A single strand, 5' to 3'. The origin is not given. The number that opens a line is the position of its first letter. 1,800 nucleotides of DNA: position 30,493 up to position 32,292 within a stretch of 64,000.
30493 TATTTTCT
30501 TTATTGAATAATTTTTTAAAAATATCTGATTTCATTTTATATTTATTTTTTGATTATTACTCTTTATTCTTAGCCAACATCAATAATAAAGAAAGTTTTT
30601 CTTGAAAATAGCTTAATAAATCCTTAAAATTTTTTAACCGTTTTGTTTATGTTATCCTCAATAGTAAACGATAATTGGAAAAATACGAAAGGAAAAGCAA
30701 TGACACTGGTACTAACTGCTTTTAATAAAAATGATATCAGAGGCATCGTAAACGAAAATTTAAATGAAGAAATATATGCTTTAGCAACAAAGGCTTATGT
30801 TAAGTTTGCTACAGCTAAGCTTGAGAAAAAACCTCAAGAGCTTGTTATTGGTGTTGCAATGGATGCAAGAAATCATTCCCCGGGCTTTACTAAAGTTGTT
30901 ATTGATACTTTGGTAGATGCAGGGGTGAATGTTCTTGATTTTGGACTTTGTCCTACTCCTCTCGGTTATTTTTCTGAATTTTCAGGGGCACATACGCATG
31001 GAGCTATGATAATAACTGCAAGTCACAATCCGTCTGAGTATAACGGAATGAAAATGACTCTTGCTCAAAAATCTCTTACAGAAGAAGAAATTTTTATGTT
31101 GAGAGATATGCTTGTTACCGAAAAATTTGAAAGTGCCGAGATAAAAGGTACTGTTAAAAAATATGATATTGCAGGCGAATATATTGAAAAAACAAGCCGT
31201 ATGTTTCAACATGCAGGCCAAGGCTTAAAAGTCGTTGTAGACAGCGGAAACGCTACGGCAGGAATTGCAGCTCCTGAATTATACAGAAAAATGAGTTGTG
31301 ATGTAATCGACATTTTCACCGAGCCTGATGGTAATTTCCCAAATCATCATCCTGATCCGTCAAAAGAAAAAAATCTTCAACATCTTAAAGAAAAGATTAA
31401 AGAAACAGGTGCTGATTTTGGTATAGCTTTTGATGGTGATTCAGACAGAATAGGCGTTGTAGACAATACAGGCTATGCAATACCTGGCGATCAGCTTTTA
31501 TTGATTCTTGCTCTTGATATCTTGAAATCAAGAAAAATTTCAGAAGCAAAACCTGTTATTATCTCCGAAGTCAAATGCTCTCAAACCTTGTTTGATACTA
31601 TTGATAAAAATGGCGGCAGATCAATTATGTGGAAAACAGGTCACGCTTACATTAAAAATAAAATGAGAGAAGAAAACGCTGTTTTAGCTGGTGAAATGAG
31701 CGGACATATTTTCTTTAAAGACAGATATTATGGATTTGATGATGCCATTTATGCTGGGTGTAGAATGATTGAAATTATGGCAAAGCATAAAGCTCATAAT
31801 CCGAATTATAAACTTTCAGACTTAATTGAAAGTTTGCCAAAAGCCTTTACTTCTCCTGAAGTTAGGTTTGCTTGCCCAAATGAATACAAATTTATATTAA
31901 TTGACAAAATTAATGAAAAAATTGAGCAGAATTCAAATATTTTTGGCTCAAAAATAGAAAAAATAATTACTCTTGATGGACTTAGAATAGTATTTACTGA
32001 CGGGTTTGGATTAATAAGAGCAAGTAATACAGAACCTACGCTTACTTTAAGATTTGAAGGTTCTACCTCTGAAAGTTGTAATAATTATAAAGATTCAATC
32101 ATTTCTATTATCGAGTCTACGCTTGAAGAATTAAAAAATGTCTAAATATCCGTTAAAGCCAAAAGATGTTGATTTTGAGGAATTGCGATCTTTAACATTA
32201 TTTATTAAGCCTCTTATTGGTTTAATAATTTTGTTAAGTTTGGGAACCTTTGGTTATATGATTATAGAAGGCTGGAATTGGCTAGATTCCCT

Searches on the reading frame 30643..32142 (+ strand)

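Call 46: search_protein_families(library=pfam, proteins=[window:30643-32142:+], max_evalue=1e-8)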
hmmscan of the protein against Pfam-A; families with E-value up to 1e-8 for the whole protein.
window:30643-32142:+ (500 aa): 4 families
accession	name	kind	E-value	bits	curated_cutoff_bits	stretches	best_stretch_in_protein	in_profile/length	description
PF02879.22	PGM_PMM_II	-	2.7e-27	95.7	29.3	1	179-277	2-103/103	Phosphoglucomutase/phosphomannomutase, alpha/beta/alpha domain II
PF02880.22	PGM_PMM_III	-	8e-27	94.1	20.7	1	282-400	2-113/115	Phosphoglucomutase/phosphomannomutase, alpha/beta/alpha domain III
PF02878.22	PGM_PMM_I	-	2.8e-25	89.1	22.5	1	26-148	3-122/138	Phosphoglucomutase/phosphomannomutase, alpha/beta/alpha domain I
PF00408.26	PGM_PMM_IV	-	3.9e-11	43.3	23.1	1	406-487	1-66/68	Phosphoglucomutase/phosphomannomutase, C-terminal domain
